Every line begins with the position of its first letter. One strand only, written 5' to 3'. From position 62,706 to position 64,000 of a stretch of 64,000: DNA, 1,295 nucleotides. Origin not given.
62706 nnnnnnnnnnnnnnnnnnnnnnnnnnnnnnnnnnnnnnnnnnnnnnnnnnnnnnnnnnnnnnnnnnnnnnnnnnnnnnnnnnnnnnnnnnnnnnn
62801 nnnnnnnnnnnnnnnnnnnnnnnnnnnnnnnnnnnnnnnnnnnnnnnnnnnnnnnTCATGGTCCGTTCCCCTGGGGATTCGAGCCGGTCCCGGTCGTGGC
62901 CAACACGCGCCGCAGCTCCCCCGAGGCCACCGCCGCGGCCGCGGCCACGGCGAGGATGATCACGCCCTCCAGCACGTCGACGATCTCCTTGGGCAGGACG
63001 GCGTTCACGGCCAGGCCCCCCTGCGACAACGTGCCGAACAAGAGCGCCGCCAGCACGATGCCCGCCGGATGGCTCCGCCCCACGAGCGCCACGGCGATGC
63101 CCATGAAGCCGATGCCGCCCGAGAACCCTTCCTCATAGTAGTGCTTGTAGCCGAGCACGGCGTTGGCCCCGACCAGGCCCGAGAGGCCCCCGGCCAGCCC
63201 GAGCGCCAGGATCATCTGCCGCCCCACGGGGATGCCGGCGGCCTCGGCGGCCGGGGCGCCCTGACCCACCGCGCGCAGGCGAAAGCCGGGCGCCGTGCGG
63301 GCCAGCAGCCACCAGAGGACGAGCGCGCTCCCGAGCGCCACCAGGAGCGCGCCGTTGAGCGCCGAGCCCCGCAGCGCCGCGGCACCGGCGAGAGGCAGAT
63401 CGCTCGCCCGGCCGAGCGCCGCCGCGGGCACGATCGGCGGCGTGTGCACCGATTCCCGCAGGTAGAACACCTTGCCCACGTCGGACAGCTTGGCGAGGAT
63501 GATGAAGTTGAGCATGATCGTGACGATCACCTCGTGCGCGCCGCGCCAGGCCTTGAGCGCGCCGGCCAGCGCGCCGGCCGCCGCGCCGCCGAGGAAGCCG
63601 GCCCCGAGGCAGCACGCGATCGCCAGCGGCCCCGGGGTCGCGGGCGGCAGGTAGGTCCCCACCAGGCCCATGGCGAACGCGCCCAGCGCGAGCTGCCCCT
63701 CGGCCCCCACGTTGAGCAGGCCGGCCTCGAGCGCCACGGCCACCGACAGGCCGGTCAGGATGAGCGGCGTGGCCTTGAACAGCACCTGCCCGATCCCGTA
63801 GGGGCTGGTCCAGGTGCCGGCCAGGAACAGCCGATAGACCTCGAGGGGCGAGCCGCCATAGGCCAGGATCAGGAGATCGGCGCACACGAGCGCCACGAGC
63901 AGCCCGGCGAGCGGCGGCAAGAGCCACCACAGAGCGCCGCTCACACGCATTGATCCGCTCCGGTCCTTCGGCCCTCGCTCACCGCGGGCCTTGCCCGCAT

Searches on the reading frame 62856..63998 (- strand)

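Call 7: search_protein_families(library=pfam, proteins=[window:62856-63998:-], max_evalue=0.001)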
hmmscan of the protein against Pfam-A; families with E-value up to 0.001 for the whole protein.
window:62856-63998:- (380 aa): 1 family
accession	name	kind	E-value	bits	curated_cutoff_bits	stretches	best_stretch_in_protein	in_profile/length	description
PF02653.21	BPD_transp_2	-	8.1e-36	124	26.8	1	69-351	2-268/269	Branched-chain amino acid transport system / permease component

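Call 85: search_protein_families(library=ncbifam, proteins=[window:62856-63998:-], max_evalue=0.001)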
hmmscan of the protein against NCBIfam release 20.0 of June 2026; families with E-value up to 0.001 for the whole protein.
window:62856-63998:- (380 aa): 3 families
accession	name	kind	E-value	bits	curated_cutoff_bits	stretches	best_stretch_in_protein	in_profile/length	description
NF047929.1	ABC_B6_perm_2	equivalog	3.4e-30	105.3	400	1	30-354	7-325/337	putative B6 ABC transporter permease subunit 2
NF047928.1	ABC_B6_perm_1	equivalog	1.1e-15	57.6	465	1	74-351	19-288/311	putative B6 ABC transporter permease subunit 1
NF007252.0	PRK09699.1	equivalog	9.1e-05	21.9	396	1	217-353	179-320/326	D-allose ABC transporter permease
